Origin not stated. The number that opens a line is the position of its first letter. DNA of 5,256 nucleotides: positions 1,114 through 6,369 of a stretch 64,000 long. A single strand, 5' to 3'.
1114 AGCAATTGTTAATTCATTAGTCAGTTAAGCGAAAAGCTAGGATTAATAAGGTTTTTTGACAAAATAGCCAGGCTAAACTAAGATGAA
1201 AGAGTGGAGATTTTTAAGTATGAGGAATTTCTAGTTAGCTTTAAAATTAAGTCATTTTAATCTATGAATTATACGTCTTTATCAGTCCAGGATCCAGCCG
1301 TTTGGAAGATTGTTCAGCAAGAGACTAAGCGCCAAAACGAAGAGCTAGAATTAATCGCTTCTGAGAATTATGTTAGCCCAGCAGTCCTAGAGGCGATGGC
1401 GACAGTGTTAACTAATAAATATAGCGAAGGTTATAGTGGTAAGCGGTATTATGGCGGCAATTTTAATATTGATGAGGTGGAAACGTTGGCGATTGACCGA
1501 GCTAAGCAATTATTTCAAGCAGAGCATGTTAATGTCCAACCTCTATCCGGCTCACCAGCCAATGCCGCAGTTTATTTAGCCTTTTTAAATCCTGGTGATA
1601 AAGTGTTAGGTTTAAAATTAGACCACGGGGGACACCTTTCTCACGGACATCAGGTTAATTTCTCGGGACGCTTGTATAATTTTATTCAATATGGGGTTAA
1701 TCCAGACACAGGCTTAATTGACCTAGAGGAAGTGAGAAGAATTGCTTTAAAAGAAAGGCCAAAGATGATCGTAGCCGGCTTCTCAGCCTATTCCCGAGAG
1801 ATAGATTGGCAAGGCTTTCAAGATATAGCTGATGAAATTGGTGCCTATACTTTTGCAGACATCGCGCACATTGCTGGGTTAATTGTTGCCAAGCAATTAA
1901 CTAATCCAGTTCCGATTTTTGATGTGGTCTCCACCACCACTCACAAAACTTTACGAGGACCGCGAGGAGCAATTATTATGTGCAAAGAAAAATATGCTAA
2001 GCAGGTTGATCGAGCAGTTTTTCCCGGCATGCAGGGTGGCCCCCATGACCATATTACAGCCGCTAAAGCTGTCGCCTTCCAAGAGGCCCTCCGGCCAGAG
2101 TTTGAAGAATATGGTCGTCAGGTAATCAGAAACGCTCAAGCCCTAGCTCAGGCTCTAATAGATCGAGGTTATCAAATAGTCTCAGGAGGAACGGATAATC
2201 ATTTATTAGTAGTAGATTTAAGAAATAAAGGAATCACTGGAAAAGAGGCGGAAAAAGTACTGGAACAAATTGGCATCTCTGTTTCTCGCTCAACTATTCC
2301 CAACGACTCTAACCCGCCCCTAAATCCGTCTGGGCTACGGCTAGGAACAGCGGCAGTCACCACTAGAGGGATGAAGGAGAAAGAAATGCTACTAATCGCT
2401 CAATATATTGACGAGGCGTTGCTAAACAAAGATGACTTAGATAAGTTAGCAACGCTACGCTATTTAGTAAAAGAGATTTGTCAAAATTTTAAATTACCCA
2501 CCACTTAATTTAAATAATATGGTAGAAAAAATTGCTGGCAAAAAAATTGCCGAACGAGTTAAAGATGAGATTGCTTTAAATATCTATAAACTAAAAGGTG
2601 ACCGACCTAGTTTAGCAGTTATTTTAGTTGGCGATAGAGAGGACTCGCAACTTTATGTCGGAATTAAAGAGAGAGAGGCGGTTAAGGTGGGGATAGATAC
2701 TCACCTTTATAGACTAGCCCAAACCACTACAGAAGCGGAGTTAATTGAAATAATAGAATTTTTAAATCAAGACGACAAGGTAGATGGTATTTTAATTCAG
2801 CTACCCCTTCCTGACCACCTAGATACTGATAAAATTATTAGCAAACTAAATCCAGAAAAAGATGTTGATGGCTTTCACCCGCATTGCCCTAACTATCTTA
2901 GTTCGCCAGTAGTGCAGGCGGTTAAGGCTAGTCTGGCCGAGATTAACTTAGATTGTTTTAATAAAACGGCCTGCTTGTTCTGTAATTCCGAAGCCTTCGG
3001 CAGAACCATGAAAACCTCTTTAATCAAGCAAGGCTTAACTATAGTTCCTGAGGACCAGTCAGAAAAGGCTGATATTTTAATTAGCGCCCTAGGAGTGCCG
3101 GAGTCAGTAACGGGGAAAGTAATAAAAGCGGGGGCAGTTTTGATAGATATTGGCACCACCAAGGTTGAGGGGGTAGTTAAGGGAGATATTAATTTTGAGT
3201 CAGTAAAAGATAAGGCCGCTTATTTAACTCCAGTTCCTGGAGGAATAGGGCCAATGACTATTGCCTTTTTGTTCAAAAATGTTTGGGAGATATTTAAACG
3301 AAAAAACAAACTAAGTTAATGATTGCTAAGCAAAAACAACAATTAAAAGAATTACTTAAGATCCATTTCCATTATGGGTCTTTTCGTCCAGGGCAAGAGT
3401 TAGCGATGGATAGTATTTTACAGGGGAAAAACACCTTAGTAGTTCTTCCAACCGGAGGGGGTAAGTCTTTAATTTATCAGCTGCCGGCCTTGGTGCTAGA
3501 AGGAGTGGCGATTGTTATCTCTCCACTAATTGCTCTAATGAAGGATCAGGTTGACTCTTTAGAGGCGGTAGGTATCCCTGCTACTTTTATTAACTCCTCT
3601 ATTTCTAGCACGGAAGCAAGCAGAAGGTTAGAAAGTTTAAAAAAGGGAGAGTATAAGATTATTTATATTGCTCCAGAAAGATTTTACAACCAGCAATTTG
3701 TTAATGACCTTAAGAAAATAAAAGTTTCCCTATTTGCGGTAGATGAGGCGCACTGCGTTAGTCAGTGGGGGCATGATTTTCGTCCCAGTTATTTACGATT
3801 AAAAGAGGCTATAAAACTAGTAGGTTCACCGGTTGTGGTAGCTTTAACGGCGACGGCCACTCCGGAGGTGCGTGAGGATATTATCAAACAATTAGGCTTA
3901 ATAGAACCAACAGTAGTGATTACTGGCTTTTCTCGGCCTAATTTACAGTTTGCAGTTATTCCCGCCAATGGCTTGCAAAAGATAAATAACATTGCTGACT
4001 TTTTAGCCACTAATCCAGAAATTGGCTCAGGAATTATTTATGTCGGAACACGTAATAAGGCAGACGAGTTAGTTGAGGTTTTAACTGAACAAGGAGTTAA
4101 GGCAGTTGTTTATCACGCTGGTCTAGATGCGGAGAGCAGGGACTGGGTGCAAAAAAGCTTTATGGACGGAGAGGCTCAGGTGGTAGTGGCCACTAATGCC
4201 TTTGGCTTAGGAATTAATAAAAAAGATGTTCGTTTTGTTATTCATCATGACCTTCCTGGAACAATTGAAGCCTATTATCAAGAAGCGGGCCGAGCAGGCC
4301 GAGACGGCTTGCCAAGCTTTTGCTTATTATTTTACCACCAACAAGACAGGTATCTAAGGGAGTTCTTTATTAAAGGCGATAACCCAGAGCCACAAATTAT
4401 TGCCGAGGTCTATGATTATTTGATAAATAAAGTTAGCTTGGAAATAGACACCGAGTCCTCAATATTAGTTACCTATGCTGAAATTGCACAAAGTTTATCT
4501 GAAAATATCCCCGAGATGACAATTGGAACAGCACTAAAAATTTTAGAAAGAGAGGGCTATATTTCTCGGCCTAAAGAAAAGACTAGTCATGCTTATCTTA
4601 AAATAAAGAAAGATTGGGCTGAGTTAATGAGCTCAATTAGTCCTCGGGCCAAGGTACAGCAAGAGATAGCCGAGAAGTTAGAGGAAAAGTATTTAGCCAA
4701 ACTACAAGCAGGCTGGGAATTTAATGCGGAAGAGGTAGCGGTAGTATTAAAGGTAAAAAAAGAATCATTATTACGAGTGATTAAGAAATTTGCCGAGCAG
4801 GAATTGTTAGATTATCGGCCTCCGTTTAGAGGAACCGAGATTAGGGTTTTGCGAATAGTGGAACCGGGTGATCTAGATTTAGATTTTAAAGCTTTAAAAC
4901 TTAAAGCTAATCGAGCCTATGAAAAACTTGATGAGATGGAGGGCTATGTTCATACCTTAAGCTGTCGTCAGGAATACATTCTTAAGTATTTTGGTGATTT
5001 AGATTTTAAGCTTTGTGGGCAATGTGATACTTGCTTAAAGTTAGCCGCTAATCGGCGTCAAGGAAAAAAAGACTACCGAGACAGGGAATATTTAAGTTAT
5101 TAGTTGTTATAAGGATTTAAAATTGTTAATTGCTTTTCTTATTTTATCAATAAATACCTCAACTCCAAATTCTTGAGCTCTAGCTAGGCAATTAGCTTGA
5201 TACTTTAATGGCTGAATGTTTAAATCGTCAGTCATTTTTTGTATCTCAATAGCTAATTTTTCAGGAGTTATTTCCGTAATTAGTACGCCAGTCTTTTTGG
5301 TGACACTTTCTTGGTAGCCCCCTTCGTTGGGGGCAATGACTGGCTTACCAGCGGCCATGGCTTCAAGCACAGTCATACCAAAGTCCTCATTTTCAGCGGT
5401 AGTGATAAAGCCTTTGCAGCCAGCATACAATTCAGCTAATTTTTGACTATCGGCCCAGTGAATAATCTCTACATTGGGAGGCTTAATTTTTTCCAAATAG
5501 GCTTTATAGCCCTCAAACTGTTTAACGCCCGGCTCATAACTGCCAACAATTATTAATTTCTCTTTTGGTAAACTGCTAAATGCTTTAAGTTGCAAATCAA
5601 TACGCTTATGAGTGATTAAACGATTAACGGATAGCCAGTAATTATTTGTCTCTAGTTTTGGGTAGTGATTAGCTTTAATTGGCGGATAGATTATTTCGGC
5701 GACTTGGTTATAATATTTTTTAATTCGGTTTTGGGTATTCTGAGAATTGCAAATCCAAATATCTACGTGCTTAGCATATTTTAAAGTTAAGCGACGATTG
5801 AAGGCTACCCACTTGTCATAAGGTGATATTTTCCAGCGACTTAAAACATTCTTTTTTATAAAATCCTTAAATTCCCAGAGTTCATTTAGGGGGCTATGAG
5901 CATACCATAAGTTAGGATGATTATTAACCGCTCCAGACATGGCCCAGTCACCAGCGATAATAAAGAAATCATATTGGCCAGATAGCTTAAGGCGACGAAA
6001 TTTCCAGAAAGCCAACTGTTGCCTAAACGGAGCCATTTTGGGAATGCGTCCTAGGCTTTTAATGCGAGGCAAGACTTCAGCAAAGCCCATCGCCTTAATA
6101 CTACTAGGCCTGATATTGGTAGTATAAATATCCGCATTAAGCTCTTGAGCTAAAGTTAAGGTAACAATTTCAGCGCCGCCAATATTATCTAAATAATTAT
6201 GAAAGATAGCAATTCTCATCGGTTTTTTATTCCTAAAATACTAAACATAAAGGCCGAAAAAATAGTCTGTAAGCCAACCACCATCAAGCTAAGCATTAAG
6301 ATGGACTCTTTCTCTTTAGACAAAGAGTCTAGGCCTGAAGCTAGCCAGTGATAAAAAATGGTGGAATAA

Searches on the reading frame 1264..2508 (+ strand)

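Call 60: search_protein_families(library=pfam, proteins=[window:1264-2508:+], max_evalue=0.001)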
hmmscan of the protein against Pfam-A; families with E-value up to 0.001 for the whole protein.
window:1264-2508:+ (414 aa): 2 families
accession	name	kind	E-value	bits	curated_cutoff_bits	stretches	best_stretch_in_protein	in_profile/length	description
PF00464.25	SHMT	-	3.3e-161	536.8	27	1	7-382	2-399/399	Serine hydroxymethyltransferase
PF00155.27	Aminotran_1_2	-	8.5e-09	35.5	19.7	1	39-371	20-355/361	Aminotransferase class I and II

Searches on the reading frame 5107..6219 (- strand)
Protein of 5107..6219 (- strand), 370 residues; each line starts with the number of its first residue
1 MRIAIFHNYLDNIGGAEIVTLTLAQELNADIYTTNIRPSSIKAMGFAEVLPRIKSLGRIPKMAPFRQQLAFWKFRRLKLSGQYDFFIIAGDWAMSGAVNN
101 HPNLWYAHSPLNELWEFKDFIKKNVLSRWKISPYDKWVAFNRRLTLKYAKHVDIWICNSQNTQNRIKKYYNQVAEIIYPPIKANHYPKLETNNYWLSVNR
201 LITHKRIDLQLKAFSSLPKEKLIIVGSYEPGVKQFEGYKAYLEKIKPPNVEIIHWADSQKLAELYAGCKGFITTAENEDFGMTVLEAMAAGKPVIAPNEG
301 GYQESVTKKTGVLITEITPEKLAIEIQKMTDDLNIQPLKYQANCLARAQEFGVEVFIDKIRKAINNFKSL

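Call 60: search_protein_families(library=pfam, proteins=[window:5107-6219:-], max_evalue=0.001)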
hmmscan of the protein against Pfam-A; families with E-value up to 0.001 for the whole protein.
window:5107-6219:- (370 aa): 5 families
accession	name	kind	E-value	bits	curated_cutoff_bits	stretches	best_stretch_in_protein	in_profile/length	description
PF00534.26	Glycos_transf_1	-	7.7e-26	91.1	26.4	1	187-332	10-158/172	Glycosyl transferases group 1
PF13692.12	Glyco_trans_1_4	-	2.5e-18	67.1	27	1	196-332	5-142/142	Glycosyl transferases group 1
PF13439.12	Glyco_transf_4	-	2.1e-07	31.6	28.5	1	13-181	1-166/170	Glycosyltransferase Family 4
PF20706.3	GT4-conflict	-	5.8e-06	26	26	1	205-310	212-324/385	Family 4 Glycosyltransferase in conflict systems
PF13524.12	Glyco_trans_1_2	-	0.00056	20.3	25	1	212-314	7-97/144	Glycosyl transferase-like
